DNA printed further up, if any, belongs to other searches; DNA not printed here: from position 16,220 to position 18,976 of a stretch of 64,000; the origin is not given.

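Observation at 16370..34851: Three paralogous ~800-aa secreted Ig-like-repeat proteins of unknown function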

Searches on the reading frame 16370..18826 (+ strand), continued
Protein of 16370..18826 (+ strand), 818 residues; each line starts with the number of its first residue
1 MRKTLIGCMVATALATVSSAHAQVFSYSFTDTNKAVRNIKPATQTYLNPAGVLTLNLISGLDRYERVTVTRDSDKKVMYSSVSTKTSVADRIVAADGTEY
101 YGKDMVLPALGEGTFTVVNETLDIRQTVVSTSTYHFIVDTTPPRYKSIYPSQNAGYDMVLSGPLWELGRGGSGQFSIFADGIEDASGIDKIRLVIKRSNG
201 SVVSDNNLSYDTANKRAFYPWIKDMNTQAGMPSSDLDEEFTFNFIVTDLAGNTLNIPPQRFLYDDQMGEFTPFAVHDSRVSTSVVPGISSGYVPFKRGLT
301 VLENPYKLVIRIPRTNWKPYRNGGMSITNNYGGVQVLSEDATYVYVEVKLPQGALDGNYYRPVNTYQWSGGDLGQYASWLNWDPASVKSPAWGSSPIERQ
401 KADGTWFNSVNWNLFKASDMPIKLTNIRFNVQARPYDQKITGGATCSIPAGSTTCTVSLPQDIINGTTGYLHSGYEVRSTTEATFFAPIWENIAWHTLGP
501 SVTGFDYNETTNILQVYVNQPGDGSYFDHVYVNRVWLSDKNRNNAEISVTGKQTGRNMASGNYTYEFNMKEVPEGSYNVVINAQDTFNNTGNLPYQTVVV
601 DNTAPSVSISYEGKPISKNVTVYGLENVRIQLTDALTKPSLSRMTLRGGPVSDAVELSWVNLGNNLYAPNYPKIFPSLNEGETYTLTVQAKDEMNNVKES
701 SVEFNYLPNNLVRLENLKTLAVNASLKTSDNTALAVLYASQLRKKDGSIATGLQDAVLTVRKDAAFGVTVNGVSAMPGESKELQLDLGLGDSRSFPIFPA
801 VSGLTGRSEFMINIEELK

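Call 59: find_encoding_contigs(protein=P0047, flank=10000, max_places=2)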
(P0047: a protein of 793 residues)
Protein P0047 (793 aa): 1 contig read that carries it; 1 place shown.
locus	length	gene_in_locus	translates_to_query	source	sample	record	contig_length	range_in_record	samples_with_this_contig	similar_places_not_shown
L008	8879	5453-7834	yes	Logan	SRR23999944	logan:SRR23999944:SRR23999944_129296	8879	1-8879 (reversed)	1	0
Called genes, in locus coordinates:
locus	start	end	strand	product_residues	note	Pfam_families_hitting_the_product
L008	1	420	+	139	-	?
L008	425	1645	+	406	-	PF09673:TrbC_Ftype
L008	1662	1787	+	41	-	-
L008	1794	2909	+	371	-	PF06834:TraU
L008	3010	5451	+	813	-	PF13752:DUF4165, PF12245:Big_3_2 (weak), PF13750:Big_3_3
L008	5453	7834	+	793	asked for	PF13752:DUF4165, PF19077:Big_13 (faint), PF12245:Big_3_2, PF13750:Big_3_3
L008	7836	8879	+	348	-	?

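Call 60: find_encoding_contigs(protein=P0087, flank=10000, max_places=2)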
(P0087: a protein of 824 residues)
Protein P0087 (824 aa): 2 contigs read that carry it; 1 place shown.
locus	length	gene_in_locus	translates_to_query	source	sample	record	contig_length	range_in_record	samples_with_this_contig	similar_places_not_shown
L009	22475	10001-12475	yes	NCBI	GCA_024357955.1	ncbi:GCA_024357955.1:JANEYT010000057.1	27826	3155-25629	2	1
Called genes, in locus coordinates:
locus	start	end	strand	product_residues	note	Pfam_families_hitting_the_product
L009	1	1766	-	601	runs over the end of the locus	-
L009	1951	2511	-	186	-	-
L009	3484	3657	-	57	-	-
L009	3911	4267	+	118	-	PF09722:Xre_MbcA_ParS_C (weak)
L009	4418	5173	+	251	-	-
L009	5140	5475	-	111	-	-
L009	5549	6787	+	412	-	PF00589:Phage_integrase (weak)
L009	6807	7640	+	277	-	PF02086:MethyltransfD12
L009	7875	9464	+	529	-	PF07603:Lcl_C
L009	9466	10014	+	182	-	PF07603:Lcl_C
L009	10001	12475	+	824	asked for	PF13752:DUF4165, PF12245:Big_3_2, PF13750:Big_3_3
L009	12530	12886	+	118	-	-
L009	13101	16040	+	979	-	PF07693:KAP_NTPase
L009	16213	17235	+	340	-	-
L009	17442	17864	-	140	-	-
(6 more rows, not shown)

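Call 61: find_encoding_contigs(protein=P0035, flank=10000, max_places=2)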
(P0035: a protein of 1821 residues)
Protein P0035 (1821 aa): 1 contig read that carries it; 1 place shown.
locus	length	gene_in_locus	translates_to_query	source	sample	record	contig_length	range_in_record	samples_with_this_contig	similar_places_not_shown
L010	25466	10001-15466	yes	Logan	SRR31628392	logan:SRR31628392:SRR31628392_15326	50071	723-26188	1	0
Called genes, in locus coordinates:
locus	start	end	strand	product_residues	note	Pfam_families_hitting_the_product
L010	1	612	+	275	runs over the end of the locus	PF13462:Thioredoxin_4, PF13098:Thioredoxin_2 (weak), PF01323:DSBA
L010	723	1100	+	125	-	-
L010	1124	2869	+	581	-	PF00176:SNF2-rel_dom, PF00270:DEAD (weak)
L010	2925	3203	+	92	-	-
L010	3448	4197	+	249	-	-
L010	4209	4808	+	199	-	-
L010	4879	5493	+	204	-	-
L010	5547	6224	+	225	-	-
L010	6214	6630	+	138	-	-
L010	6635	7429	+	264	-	-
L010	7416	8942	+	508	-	PF00437:T2SSE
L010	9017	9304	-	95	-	-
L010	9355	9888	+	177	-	-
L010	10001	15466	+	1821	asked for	PF13752:DUF4165, PF07495:Y_Y_Y (faint), PF12245:Big_3_2, PF00801:PKD (faint), PF13750:Big_3_3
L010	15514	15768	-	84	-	-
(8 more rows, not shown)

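Call 79: get_annotated_region(hit=H63, flank=8000)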
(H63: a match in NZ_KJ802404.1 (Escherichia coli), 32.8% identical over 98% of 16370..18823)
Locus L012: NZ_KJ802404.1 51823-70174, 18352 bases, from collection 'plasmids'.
description: Escherichia coli isolate GN568 plasmid pNDM-EcoGN568, complete sequence
organism: Escherichia coli (NCBI taxid 562)
taxonomy: Bacteria; Pseudomonadota; Gammaproteobacteria; Enterobacterales; Enterobacteriaceae; Escherichia; Escherichia coli
host: -; source: Homo sapiens; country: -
typing (MOB-suite, as given by PLSDB): conjugative; replicon IncC; relaxase MOBH,MOBH; mating-pair formation MPF_F
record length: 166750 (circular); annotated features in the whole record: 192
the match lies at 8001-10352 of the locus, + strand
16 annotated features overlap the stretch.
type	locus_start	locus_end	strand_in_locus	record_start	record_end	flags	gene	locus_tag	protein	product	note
CDS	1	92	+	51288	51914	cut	-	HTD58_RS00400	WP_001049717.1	TraE/TraK family type IV conjugative transfer system protein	-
CDS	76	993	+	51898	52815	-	-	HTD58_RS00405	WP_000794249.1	type-F conjugative transfer system secretin TraK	-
CDS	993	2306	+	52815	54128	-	-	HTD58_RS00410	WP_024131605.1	TraB/VirB10 family protein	-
CDS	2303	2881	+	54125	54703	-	traV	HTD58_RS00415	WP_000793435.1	type IV conjugative transfer system lipoprotein TraV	-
CDS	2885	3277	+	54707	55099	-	traA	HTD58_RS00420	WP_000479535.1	TraA family conjugative transfer protein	-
CDS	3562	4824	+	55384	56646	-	-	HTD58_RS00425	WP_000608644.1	IS1380-like element ISEcp1 family transposase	GO:0006313 - DNA transposition [Evidence IEA]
CDS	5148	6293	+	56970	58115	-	-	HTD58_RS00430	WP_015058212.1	class C beta-lactamase CMY-6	-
predicted_resistance_gene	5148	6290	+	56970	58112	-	blaCMY-6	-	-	class C beta-lactamase CMY-6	predicted by amrfinderplus; class BETA-LACTAM; identity 100.0%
CDS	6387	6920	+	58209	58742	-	blc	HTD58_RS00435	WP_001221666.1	lipocalin family protein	-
CDS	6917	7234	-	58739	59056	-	sugE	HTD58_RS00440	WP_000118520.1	quaternary ammonium compound efflux SMR transporter SugE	-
CDS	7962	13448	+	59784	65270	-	-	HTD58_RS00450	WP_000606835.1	Ig-like domain-containing protein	-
CDS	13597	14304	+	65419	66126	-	-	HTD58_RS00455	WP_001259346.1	DsbC family protein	-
CDS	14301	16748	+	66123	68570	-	traC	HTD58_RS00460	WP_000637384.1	type IV secretion system protein TraC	-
CDS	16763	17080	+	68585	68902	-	-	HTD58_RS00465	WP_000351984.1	hypothetical protein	-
CDS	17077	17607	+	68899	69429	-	-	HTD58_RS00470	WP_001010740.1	S26 family signal peptidase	GO:0006465 - signal peptide processing [Evidence IEA]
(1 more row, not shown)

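Call 80: get_annotated_region(hit=H52, flank=14000)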
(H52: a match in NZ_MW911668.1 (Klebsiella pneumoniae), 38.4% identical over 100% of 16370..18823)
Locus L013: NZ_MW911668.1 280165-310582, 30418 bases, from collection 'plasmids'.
description: Klebsiella pneumoniae subsp. pneumoniae strain 2471_Kpn plasmid phvKpST874_NDM-1_2471, complete sequence
organism: Klebsiella pneumoniae (NCBI taxid 72407)
taxonomy: Bacteria; Pseudomonadota; Gammaproteobacteria; Enterobacterales; Enterobacteriaceae; Klebsiella; Klebsiella pneumoniae
host: -; source: -; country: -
typing (MOB-suite, as given by PLSDB): conjugative; replicon IncFIB,IncHI1B,rep_cluster_1254; relaxase MOBH; mating-pair formation MPF_F
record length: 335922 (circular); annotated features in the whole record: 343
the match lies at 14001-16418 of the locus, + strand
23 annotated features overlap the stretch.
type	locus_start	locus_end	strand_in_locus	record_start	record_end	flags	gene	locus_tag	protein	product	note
CDS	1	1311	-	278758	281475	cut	-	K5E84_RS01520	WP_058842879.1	TraC family protein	-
CDS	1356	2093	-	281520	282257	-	-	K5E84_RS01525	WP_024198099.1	TraV family lipoprotein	-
CDS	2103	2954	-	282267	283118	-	-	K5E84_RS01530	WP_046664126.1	disulfide isomerase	-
CDS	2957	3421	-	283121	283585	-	-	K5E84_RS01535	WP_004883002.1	membrane protein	-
CDS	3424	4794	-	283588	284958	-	-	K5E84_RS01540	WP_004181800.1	TrbI/VirB10 family protein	-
CDS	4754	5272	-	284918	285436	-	-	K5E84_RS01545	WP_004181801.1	hypothetical protein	-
CDS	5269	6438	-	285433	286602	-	-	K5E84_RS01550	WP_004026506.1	type-F conjugative transfer system secretin TraK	-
CDS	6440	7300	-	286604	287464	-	-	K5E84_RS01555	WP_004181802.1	TraE/TraK family type IV conjugative transfer system protein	-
CDS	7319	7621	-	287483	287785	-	-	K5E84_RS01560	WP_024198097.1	type IV conjugative transfer system protein TraL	-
CDS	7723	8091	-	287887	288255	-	-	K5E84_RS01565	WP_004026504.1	hypothetical protein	-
CDS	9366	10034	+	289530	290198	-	-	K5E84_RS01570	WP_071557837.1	hypothetical protein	-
CDS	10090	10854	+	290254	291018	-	-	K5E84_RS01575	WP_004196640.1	hypothetical protein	-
CDS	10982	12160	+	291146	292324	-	-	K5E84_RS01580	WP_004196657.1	hypothetical protein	-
CDS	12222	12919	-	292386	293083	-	-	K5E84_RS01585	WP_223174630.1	IS1 family transposase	-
CDS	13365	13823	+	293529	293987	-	-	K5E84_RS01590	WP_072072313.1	hypothetical protein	-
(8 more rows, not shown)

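Call 85: search_protein_families(proteins=[window:16370-18823:+], library=padloc, max_evalue=0.01)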
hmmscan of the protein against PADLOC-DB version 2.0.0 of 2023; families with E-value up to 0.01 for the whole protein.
window:16370-18823:+ (818 aa): 0 families
